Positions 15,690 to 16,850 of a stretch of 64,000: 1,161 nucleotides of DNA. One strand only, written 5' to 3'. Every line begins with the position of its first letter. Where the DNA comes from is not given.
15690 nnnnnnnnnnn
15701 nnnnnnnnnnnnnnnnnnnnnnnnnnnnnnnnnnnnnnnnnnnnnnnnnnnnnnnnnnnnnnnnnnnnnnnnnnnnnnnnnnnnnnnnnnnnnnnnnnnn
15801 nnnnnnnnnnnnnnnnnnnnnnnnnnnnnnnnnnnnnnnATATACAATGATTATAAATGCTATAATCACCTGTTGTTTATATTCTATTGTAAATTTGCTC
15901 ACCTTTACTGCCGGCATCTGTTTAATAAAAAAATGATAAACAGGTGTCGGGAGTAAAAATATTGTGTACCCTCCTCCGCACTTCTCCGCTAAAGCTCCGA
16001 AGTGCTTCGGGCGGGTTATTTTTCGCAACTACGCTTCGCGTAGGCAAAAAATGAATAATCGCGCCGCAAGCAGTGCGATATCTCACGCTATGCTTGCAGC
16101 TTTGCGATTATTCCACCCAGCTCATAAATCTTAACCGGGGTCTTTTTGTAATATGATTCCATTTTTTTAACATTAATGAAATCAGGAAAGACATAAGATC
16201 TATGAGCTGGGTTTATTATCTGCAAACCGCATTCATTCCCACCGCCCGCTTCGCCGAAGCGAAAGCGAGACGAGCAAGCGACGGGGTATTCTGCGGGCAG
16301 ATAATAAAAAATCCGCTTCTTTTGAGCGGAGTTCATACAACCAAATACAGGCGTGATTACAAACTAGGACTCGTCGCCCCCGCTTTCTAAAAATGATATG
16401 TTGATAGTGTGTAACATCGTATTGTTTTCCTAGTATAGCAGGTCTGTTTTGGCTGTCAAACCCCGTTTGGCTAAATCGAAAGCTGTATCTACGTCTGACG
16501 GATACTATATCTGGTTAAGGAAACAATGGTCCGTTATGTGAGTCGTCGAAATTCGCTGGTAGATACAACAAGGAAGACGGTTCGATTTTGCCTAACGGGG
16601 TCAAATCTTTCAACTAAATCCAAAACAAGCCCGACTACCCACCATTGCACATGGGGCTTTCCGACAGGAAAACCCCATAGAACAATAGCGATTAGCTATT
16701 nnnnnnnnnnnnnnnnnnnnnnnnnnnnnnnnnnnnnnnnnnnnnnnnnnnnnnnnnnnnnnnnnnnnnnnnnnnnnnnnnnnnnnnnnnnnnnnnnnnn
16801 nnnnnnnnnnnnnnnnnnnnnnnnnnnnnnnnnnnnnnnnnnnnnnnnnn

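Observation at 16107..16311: Two-hairpin element present at 16107-16311 and 59260-59417, with compensatory base changes in stem 1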

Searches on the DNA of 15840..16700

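Call 11: search_rna_families(source=window, start=15840, end=16700, threshold=evalue, max_evalue=10)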
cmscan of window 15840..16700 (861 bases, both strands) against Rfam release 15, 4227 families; matches with E-value up to 10: 12.
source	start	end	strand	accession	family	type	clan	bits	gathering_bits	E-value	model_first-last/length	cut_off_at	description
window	15904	15957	+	RF04096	mir-4433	Gene; miRNA;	-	22.9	77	0.072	15-69/83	no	mir-4433 microRNA precursor family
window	15900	15961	-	RF04096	mir-4433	Gene; miRNA;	-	21.3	77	0.2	1-83/83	no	mir-4433 microRNA precursor family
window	16117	16210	-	RF03705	mir-1278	Gene; miRNA;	-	21.1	61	0.16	1-77/77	no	mir-1278 microRNA precursor family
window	16115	16212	-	RF04134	MIR7504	Gene; miRNA;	-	20.2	83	1.1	1-124/124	no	MIR7504 microRNA precursor family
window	15850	15967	+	RF03922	MIR2119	Gene; miRNA;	-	20.2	73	9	1-188/188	no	MIR2119 microRNA precursor family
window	16180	16240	-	RF00475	snosnR69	Gene; snRNA; snoRNA; CD-box;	CL00051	19.1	50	1.7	1-94/94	no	Small nucleolar RNA snR69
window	16300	16352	+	RF01821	RsaH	Gene; sRNA;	-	16.9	50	6.9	9-61/123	no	RNA Staph. aureus H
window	15900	15966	+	RF04053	mir-95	Gene; miRNA;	-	16.6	67.5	4.5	1-79/79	no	mir-95 microRNA precursor family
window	15896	15963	-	RF00144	mir-199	Gene; miRNA;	-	15.1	60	2.3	1-80/80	no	mir-199 microRNA precursor family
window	15893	15969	+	RF00656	mir-205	Gene; miRNA;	-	14.5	55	2.9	1-75/75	no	mir-205 microRNA precursor family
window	16121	16183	+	RF02108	DLEU2_4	Gene; lncRNA;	-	13.2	40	9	1-58/58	no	Deleted in lymphocytic leukemia 2 conserved region 4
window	15861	16209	+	RF01894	PCA3_2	Gene; lncRNA;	-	7.1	100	9.9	72-409/409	no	Prostate cancer antigen RNA 3 conserved region 2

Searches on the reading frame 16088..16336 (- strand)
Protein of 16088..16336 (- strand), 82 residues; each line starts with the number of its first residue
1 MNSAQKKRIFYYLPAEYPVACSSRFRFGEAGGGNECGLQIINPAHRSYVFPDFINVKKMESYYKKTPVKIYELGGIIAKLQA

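Call 43: find_homologous_proteins(query=window:16088-16336:-, max_evalue=10)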
Query window:16088-16336:- (82 aa): 1 proteins with E <= 10 among 1 candidates.
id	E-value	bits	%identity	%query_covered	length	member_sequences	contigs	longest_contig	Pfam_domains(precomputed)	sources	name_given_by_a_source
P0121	4.7e-49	181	100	100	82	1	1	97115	-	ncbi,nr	ncbi:MAG: hypothetical protein Q8O83_00325 [bacterium]|nr:hypothetical protein [bacterium]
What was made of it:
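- Tried and rejected: Searching the protein database with the spurious 82-aa minus-strand ORF found only itself (call 43).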

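Call 46: find_encoding_contigs(protein=P0121, flank=10000, max_places=3)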
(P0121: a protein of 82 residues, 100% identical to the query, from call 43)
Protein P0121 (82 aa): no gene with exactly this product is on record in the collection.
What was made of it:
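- On REP/REPIN-RAYT: The rest of the MAG could not be retrieved (call 46).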
